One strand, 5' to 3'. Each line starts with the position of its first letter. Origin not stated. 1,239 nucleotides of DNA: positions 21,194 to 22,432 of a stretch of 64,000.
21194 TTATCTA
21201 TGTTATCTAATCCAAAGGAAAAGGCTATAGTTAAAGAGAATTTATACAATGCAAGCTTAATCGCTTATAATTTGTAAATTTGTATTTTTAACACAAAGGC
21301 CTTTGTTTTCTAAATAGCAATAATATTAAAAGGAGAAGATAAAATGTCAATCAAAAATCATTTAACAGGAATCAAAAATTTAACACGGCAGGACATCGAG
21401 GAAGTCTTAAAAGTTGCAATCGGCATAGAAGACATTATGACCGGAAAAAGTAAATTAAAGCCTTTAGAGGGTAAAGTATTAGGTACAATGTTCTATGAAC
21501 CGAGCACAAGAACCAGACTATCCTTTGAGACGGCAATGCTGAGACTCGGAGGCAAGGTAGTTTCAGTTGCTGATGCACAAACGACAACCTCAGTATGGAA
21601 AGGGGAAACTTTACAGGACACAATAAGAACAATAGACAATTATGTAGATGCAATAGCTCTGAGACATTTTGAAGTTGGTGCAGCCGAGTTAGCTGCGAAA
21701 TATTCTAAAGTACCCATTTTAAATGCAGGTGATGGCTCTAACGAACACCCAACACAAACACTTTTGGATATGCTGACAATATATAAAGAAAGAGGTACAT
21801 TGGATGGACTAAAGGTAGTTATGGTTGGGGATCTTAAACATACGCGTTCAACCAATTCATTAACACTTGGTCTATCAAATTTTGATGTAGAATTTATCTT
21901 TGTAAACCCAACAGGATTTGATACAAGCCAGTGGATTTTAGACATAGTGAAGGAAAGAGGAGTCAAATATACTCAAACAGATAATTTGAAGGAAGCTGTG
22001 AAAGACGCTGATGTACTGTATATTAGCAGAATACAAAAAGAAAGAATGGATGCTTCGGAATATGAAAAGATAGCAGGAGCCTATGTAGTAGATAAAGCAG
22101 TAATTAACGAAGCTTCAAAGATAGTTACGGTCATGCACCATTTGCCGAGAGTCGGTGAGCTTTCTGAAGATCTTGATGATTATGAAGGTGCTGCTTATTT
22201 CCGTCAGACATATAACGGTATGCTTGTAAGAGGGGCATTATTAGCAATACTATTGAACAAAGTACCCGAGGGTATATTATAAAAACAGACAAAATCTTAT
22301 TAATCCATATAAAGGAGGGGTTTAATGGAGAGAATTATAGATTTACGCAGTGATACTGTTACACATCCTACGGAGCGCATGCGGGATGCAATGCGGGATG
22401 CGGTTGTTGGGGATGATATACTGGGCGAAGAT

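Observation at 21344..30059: Cyclic-ureide (hydantoin/dihydropyrimidine/allantoin-type) cluster with a stand-alone PyrB-like carbamoyltransferase and no N-carbamoylase: candidate phosphorolytic, carbamoyl-phosphate-yielding pathway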

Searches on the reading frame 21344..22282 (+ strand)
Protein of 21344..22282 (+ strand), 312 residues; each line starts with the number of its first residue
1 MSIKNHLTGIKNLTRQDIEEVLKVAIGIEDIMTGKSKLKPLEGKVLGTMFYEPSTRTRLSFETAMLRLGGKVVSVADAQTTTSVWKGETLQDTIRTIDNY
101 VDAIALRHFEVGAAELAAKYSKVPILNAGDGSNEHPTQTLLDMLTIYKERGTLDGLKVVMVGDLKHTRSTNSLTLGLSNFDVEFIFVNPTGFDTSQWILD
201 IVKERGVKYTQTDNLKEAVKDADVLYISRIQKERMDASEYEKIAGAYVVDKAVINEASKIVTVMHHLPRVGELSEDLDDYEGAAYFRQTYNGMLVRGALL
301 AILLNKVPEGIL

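Call 3: search_protein_families(library=pfam, proteins=[window:21344-22282:+])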
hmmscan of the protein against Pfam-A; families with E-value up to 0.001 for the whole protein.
window:21344-22282:+ (312 aa): 2 families
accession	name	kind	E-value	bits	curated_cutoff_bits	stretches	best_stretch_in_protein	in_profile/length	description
PF02729.26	OTCace_N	-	4.9e-49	166.6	29.9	1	6-147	2-147/148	Aspartate/ornithine carbamoyltransferase, carbamoyl-P binding domain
PF00185.30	OTCace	-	3e-31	109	29.4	1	154-302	1-156/157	Aspartate/ornithine carbamoyltransferase, Asp/Orn binding domain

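Call 4: search_protein_families(library=ncbifam, proteins=[window:21344-22282:+])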
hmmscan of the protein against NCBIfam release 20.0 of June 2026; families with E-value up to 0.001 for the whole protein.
window:21344-22282:+ (312 aa): 17 families
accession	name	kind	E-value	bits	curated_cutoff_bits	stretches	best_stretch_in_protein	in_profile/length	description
TIGR00670.1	asp_carb_tr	equivalog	4.7e-100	334.6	236.95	1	5-304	1-303/304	aspartate carbamoyltransferase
NF002032.1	PRK00856.1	equivalog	5e-88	295.1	263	1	5-303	1-296/297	aspartate carbamoyltransferase catalytic subunit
NF006046.0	PRK08192.1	equivalog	8.4e-73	245.5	512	1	5-305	7-318/339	aspartate carbamoyltransferase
NF008853.0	PRK11891.1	equivalog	2.4e-72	243.9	560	1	4-304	88-398/430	aspartate carbamoyltransferase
NF001986.0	PRK00779.1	subfamily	4.8e-54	183.6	306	1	4-306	5-306/307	ornithine carbamoyltransferase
TIGR00658.1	orni_carb_tr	equivalog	7.7e-49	166.5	280.85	1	6-304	2-303/304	ornithine carbamoyltransferase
NF010387.0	PRK13814.1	equivalog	1.9e-40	138.7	660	1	5-304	6-303/310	aspartate carbamoyltransferase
TIGR04384.1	putr_carbamoyl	exception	1.7e-38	132.6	500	1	10-305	5-308/330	putrescine carbamoyltransferase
NF011380.0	PRK14805.1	equivalog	8.3e-33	113.7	421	1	5-305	2-301/302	ornithine carbamoyltransferase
NF003286.0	PRK04284.1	subfamily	1.3e-32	113.2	515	1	10-270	12-277/332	ornithine carbamoyltransferase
NF009916.0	PRK13376.1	equivalog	1.2e-22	80.1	800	1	48-306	55-335/525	bifunctional aspartate carbamoyltransferase catalytic subunit/aspartate carbamoyltransferase regulatory subunit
NF002470.0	PRK01713.1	equivalog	1.1e-20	74.4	545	1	5-228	8-232/334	ornithine carbamoyltransferase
NF003384.0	PRK04523.1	equivalog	1e-17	64.2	288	1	5-301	4-330/336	N-acetylornithine carbamoyltransferase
NF009213.0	PRK12562.1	subfamily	1.2e-16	61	559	1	4-229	6-233/334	ornithine carbamoyltransferase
NF011379.0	PRK14804.1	equivalog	5.1e-14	52.1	373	1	4-235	6-233/311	ornithine carbamoyltransferase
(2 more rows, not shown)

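Call 8: find_homologous_proteins(query=window:21344-22282:+, max_evalue=1e-30)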
Query window:21344-22282:+ (312 aa): 7979 proteins with E <= 1e-30 among 8000 candidates; the best 120 are listed.
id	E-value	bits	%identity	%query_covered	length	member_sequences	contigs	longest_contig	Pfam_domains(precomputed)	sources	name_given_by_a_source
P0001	4.9e-199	678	100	100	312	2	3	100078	PF00185.31,PF02729.27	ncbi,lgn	-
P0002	4.8e-148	510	74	97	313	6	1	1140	PF00185.31,PF02729.27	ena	-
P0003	3.9e-147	507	73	99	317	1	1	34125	PF00185.31,PF02729.27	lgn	-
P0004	9.5e-146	503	73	99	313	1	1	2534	PF00185.31,PF02729.27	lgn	-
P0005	1.8e-143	495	72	99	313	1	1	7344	PF00185.31,PF02729.27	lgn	-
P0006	1.8e-142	492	71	99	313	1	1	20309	PF00185.31,PF02729.27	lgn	-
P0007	7.3e-142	490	71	98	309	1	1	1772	PF00185.31,PF02729.27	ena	-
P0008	5.4e-140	484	69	98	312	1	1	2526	PF00185.31,PF02729.27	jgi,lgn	-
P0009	6.2e-139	481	71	98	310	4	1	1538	PF00185.31,PF02729.27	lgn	-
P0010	8.5e-139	480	70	97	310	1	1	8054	PF00185.31,PF02729.27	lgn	-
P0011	1.0e-138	480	69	97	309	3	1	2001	PF00185.31,PF02729.27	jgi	jgi:aspartate carbamoyltransferase catalytic subunit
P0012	6.9e-138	477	67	100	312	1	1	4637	PF00185.31,PF02729.27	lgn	-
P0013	1.3e-137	476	71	97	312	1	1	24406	PF00185.31,PF02729.27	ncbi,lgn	-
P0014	3.9e-137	475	70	98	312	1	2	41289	PF00185.31,PF02729.27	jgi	jgi:aspartate carbamoyltransferase catalytic subunit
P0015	6.4e-137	474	69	96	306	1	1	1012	PF00185.31,PF02729.27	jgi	jgi:aspartate carbamoyltransferase catalytic subunit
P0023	2.0e-132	459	66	96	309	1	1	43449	PF00185.31,PF02729.27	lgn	-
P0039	2.7e-127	442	64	97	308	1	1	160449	PF00185.31,PF02729.27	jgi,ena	jgi:aspartate carbamoyltransferase catalytic subunit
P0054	5.2e-125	435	64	97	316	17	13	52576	PF00185.31,PF02729.27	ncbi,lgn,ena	-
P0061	3.6e-123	429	64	97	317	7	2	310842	PF00185.31,PF02729.27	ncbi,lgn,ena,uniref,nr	ncbi:aspartate carbamoyltransferase [Bacilliculturomica massiliensis]|uniref:aspartate carbamoyltran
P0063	6.5e-123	428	63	99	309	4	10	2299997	PF00185.31,PF02729.27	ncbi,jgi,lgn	ncbi:MAG: aspartate carbamoyltransferase [Anaerolineaceae bacterium]|jgi:aspartate carbamoyltransfer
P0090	1.9e-105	371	55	98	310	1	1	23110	PF00185.31,PF02729.27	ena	-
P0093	2.2e-103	364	57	96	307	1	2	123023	PF00185.31,PF02729.27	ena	-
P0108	3.4e-97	344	54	96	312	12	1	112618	PF00185.31,PF02729.27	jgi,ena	-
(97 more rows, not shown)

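Call 9: find_related_loci(query=window:21344-22282:+, collection=genome_contigs, flank=10000)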
Query window:21344-22282:+ (312 aa) in genome_contigs; peptide patterns used: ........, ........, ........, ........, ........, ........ (x = any residue, [..] = any of these).
259 stretches matched a pattern; 5 encode a relative of the query (tblastn E <= 1e-3); 5 distinct loci.
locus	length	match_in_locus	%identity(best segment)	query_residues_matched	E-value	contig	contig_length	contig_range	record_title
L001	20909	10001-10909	41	1-304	1e-72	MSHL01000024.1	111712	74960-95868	MAG: Ruminococcus sp. Zagget11 zag_T1_merged_singles_contig_2421, whole genome shotgun sequence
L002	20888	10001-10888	42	9-304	2e-71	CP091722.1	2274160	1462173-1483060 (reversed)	MAG: Oscillospiraceae bacterium isolate nC33_bin.3.fa chromosome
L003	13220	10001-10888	42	9-304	2e-71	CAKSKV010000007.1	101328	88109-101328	MAG: uncultured Clostridia bacterium isolate REFINED_METABAT215_TOP10_CONTIGS_1500_ASSEMBLY_K77_MERGED__Hadza_MoBio_hadz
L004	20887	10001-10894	33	6-302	5e-37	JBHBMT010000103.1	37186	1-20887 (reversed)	MAG: Moraxella sp. isolate D-25_MAG_29 D-25__83776, whole genome shotgun sequence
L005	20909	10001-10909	30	3-310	4e-27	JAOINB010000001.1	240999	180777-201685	Betaproteobacteria bacterium isolate AH-736-P17 AH-736-P17_NODE_1, whole genome shotgun sequence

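Call 10: find_encoding_contigs(protein=P0001, flank=10000, max_places=3)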
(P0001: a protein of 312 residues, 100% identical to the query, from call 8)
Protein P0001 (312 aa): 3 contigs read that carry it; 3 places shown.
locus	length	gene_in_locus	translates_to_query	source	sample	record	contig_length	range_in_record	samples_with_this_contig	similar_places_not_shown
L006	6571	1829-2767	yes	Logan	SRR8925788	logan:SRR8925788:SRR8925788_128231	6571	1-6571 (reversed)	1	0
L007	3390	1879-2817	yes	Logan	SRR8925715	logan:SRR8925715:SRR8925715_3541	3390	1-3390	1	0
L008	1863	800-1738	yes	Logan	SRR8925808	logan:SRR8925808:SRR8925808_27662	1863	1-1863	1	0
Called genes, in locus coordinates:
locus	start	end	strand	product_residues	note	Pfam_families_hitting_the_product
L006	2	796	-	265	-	?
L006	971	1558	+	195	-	PF25087:GMPPB_C (faint), PF21711:DCTN5, PF25084:LbH_EIF2B, PF14602:Hexapep_2 (faint), PF00132:Hexapep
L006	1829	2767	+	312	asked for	PF02729:OTCace_N, PF00185:OTCace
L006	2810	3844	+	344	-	PF00155:Aminotran_1_2, PF01212:Beta_elim_lyase, PF01053:Cys_Met_Meta_PP (weak)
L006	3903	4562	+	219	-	PF01470:Peptidase_C15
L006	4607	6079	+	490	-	PF02133:Transp_cyt_pur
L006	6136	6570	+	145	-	?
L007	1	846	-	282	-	?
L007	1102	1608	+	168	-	PF25087:GMPPB_C (faint), PF21711:DCTN5, PF25084:LbH_EIF2B (weak), PF00132:Hexapep (weak), PF14602:Hexapep_2 (weak), PF00132:Hexapep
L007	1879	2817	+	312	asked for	PF02729:OTCace_N, PF00185:OTCace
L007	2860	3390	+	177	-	?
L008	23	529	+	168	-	PF25087:GMPPB_C (faint), PF21711:DCTN5, PF25084:LbH_EIF2B (weak), PF00132:Hexapep (weak), PF14602:Hexapep_2 (weak), PF00132:Hexapep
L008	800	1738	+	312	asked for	PF02729:OTCace_N, PF00185:OTCace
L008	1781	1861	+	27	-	?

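Call 11: find_encoding_contigs(protein=P0003, flank=10000, max_places=2)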
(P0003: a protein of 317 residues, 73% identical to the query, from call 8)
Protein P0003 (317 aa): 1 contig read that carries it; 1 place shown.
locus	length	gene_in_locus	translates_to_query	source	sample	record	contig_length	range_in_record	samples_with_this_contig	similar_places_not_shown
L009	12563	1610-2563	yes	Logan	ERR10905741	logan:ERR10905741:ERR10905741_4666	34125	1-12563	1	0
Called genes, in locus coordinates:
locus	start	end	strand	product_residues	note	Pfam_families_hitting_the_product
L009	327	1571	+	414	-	PF00682:HMGL-like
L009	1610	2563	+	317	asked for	PF02729:OTCace_N, PF00185:OTCace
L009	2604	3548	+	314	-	PF00696:AA_kinase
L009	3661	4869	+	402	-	PF05651:Diacid_rec, PF17853:GGDEF_2, PF13556:HTH_30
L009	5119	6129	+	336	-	PF13531:SBP_bac_11 (faint), PF03401:TctC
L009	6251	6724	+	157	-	PF07331:TctB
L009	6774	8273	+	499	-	PF01970:TctA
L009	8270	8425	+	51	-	-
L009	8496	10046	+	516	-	PF27530:HMA_AllF_N, PF02629:CoA_binding (weak), PF00549:Ligase_CoA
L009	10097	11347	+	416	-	PF06545:AllG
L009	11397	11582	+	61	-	PF01361:Tautomerase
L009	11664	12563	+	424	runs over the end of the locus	PF07969:Amidohydro_3, PF01979:Amidohydro_1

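Call 12: find_encoding_contigs(protein=P0014, flank=10000, max_places=2)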
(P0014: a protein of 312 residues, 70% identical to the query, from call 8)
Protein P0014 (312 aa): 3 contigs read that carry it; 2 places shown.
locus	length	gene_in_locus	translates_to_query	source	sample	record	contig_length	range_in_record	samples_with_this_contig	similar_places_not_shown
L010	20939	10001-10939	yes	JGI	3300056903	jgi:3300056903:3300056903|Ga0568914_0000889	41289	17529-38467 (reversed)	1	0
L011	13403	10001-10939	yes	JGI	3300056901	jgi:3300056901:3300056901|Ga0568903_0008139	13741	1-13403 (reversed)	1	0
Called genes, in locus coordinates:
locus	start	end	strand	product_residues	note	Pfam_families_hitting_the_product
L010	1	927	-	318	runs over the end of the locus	PF01522:Polysacc_deac_1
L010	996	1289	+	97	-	-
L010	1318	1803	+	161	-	-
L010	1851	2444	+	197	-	-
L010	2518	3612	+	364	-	PF03480:DctP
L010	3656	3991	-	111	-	-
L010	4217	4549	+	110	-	PF00872:Transposase_mut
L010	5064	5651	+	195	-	PF04290:DctQ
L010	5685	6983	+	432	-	PF06808:DctM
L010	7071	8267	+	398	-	PF02515:CoA_transf_3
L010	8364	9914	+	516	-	PF01039:Carboxyl_trans, PF03255:ACCA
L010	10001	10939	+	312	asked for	PF02729:OTCace_N, PF00185:OTCace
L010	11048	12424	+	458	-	PF07969:Amidohydro_3 (weak), PF01979:Amidohydro_1, PF07969:Amidohydro_3 (weak)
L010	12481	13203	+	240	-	PF01177:Asp_Glu_race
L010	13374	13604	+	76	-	-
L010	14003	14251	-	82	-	-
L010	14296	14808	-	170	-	-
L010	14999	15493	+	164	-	-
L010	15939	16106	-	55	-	-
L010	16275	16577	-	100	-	-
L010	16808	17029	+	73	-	-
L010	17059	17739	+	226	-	-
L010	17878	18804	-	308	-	-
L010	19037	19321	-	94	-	-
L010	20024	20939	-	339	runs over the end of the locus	PF13592:HTH_33, PF13358:DDE_3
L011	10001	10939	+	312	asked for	PF02729:OTCace_N, PF00185:OTCace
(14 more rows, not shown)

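Call 14: find_encoding_contigs(protein=P0023, flank=10000, max_places=1)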
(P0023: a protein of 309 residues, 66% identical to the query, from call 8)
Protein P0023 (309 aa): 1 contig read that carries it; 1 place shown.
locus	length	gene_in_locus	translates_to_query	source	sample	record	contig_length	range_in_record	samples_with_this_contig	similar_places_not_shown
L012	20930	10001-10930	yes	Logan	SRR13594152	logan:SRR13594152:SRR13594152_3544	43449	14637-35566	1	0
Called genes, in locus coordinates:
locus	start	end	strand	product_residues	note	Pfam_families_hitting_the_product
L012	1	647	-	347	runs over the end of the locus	PF00962:A_deaminase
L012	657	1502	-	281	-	PF01048:PNP_UDP_1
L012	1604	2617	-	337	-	PF13379:NMT1_2 (faint), PF09084:NMT1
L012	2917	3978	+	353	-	PF03417:AAT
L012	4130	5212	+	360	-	PF02608:Bmp, PF13407:Peripla_BP_4 (weak)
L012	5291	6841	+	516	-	PF00005:ABC_tran, PF13304:AAA_21 (faint), PF00005:ABC_tran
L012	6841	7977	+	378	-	PF02653:BPD_transp_2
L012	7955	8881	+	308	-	PF02653:BPD_transp_2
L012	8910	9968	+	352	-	PF00155:Aminotran_1_2, PF01212:Beta_elim_lyase, PF01053:Cys_Met_Meta_PP (weak)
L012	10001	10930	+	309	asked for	PF02729:OTCace_N, PF00185:OTCace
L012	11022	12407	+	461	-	PF01979:Amidohydro_1, PF07969:Amidohydro_3 (weak)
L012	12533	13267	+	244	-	PF00392:GntR, PF07729:FCD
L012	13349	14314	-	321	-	PF00037:Fer4, PF12837:Fer4_6 (weak), PF14697:Fer4_21 (weak)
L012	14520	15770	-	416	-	PF00291:PALP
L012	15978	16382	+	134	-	PF04014:MazE_antitoxin, PF01850:PIN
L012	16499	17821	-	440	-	PF14870:PSII_BNR (faint), PF13088:BNR_2 (faint), PF15902:Sortilin-Vps10 (faint), PF02012:BNR (faint)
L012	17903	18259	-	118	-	-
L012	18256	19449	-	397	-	PF00108:Thiolase_N, PF22691:Thiolase_C_1, PF02803:Thiolase_C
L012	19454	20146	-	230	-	-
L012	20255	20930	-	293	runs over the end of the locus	PF04199:Cyclase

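Call 15: find_encoding_contigs(protein=P0061, flank=10000, max_places=1)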
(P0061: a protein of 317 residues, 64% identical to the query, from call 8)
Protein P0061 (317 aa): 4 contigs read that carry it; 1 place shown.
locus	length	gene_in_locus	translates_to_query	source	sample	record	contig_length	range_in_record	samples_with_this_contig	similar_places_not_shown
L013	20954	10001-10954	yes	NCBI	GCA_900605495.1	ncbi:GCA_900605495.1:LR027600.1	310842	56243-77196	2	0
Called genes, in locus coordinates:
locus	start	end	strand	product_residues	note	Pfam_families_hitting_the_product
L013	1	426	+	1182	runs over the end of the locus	PF08455:SNF2_assoc, PF00176:SNF2-rel_dom, PF00271:Helicase_C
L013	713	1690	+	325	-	PF13545:HTH_Crp_2 (weak), PF04545:Sigma70_r4 (weak), PF12802:MarR_2 (faint), PF13412:HTH_24 (faint), PF04198:Sugar-bind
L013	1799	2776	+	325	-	PF00532:Peripla_BP_1, PF13407:Peripla_BP_4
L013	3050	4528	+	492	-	PF02463:SMC_N (faint), PF00005:ABC_tran, PF13304:AAA_21 (faint), PF00005:ABC_tran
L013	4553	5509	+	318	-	PF02653:BPD_transp_2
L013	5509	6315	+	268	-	PF00290:Trp_syntA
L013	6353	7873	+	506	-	PF00370:FGGY_N, PF02782:FGGY_C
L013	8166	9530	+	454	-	PF13173:AAA_14, PF13635:DUF4143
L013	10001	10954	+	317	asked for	PF02729:OTCace_N, PF00185:OTCace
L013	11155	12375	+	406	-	PF05651:Diacid_rec, PF17853:GGDEF_2, PF13556:HTH_30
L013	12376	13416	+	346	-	PF01212:Beta_elim_lyase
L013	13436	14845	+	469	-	PF07969:Amidohydro_3 (weak), PF12890:DHOase (weak), PF01979:Amidohydro_1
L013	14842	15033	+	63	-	-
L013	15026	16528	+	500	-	PF27530:HMA_AllF_N, PF02629:CoA_binding, PF00549:Ligase_CoA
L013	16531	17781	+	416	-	PF06545:AllG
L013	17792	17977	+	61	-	PF01361:Tautomerase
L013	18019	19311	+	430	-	PF01979:Amidohydro_1, PF07969:Amidohydro_3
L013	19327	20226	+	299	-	PF11392:AllH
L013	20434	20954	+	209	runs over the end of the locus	PF00857:Isochorismatase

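Call 16: find_encoding_contigs(protein=P0039, flank=10000, max_places=1)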
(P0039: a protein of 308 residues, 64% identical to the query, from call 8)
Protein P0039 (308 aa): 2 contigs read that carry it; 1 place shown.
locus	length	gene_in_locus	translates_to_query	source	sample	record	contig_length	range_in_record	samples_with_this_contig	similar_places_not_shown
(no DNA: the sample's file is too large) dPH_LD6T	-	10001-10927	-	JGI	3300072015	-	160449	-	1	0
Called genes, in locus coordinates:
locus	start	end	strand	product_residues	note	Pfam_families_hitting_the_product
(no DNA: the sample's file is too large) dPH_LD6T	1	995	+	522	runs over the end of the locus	PF00479:G6PD_N, PF02781:G6PD_C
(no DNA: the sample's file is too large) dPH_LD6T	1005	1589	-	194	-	PF12773:DZR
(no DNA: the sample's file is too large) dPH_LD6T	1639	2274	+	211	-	PF08239:SH3_3 (weak)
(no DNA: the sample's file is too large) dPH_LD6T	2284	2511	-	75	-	-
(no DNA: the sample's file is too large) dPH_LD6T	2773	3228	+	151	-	PF01668:SmpB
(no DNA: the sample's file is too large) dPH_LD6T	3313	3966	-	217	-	PF02190:LON_substr_bdg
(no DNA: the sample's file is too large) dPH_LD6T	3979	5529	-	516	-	-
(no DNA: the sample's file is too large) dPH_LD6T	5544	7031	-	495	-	PF13506:Glyco_transf_21, PF00535:Glycos_transf_2, PF13641:Glyco_tranf_2_3, PF13632:Glyco_trans_2_3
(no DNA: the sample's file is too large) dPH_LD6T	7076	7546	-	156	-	PF04173:DoxD (weak)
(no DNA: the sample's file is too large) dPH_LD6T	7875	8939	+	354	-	PF03417:AAT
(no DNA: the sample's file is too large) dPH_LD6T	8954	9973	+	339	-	PF00155:Aminotran_1_2, PF01212:Beta_elim_lyase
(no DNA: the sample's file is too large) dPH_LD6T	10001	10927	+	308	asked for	PF02729:OTCace_N, PF00185:OTCace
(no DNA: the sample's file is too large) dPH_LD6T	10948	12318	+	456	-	PF07969:Amidohydro_3 (weak), PF01979:Amidohydro_1, PF12890:DHOase (weak), PF07969:Amidohydro_3 (weak)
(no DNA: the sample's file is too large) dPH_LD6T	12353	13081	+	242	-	PF00392:GntR, PF13730:HTH_36 (weak), PF14502:HTH_41 (weak), PF07729:FCD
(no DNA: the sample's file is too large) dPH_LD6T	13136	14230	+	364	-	PF02653:BPD_transp_2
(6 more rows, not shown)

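Call 27: list_cluster_members(proteins=[window:21344-22282:+, window:26542-27912:+, window:22325-23359:+, window:44257-46617:+])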
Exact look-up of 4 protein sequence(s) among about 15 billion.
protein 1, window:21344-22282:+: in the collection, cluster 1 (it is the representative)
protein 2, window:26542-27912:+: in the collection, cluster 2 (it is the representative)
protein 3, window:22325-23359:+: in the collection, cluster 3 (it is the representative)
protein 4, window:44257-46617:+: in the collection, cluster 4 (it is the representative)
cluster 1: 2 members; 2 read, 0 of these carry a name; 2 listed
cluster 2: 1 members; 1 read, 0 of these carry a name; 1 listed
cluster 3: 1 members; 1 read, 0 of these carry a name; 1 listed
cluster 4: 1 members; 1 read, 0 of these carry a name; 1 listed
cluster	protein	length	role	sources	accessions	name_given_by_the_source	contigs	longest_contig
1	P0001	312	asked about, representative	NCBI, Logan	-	-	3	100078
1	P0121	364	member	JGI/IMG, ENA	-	-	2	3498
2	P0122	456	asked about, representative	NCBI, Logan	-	-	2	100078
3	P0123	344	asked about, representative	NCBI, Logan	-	-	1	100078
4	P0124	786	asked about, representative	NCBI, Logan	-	-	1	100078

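Call 28: find_encoding_contigs(protein=P0013, flank=10000, max_places=1)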
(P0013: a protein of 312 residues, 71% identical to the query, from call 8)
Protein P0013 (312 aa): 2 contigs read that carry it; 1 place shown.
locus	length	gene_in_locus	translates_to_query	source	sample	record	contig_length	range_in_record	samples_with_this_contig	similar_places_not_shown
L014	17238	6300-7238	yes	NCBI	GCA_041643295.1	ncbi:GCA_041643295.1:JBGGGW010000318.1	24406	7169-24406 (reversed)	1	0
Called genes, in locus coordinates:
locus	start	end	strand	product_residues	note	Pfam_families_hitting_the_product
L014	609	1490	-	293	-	PF01522:Polysacc_deac_1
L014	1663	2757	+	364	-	PF03480:DctP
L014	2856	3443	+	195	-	PF04290:DctQ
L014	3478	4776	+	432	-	PF06808:DctM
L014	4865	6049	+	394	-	PF02515:CoA_transf_3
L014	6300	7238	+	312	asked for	PF02729:OTCace_N, PF00185:OTCace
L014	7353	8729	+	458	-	PF07969:Amidohydro_3 (weak), PF01979:Amidohydro_1, PF07969:Amidohydro_3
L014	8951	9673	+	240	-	PF01177:Asp_Glu_race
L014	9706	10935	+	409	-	PF04389:Peptidase_M28, PF01546:Peptidase_M20, PF07687:M20_dimer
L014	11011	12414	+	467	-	PF01979:Amidohydro_1, PF07969:Amidohydro_3 (weak)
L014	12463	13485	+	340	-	PF00478:IMPDH, PF03060:NMO, PF01070:FMN_dh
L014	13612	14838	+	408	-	PF02515:CoA_transf_3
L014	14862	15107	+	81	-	-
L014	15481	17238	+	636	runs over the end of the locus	PF00724:Oxidored_FMN, PF01266:DAO (faint), PF00890:FAD_binding_2 (weak), PF07992:Pyr_redox_2, PF12831:FAD_oxidored, PF13450:NAD_binding_8 (weak), PF13738:Pyr_redox_3, PF00070:Pyr_redox, +2 more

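Call 29: find_encoding_contigs(protein=P0063, flank=10000, max_places=1)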
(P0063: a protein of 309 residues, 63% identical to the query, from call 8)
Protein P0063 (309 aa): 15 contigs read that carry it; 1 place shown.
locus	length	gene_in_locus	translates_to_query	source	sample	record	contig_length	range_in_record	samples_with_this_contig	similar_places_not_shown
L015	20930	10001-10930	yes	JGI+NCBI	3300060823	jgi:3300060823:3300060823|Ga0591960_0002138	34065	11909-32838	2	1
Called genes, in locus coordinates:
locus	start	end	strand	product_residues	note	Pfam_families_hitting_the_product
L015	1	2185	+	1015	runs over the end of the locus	PF05922:Inhibitor_I9 (weak), PF00082:Peptidase_S8, PF02225:PA, PF17766:fn3_6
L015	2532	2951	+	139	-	PF00903:Glyoxalase, PF13468:Glyoxalase_3 (weak), PF13669:Glyoxalase_4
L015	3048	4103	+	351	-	PF03417:AAT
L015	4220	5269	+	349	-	PF02608:Bmp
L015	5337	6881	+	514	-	PF00005:ABC_tran, PF13304:AAA_21 (faint), PF00005:ABC_tran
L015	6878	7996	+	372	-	PF02653:BPD_transp_2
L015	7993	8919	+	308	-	PF02653:BPD_transp_2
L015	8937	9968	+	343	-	PF01212:Beta_elim_lyase, PF00155:Aminotran_1_2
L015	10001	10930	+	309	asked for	PF02729:OTCace_N, PF00185:OTCace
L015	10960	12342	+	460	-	PF07969:Amidohydro_3 (weak), PF01979:Amidohydro_1, PF12890:DHOase (faint)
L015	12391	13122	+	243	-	PF00392:GntR, PF14502:HTH_41 (weak), PF07729:FCD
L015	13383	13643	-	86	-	-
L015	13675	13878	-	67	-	-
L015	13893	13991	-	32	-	-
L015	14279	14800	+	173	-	PF01209:Ubie_methyltran (weak), PF13489:Methyltransf_23 (weak), PF13847:Methyltransf_31, PF08241:Methyltransf_11, PF13649:Methyltransf_25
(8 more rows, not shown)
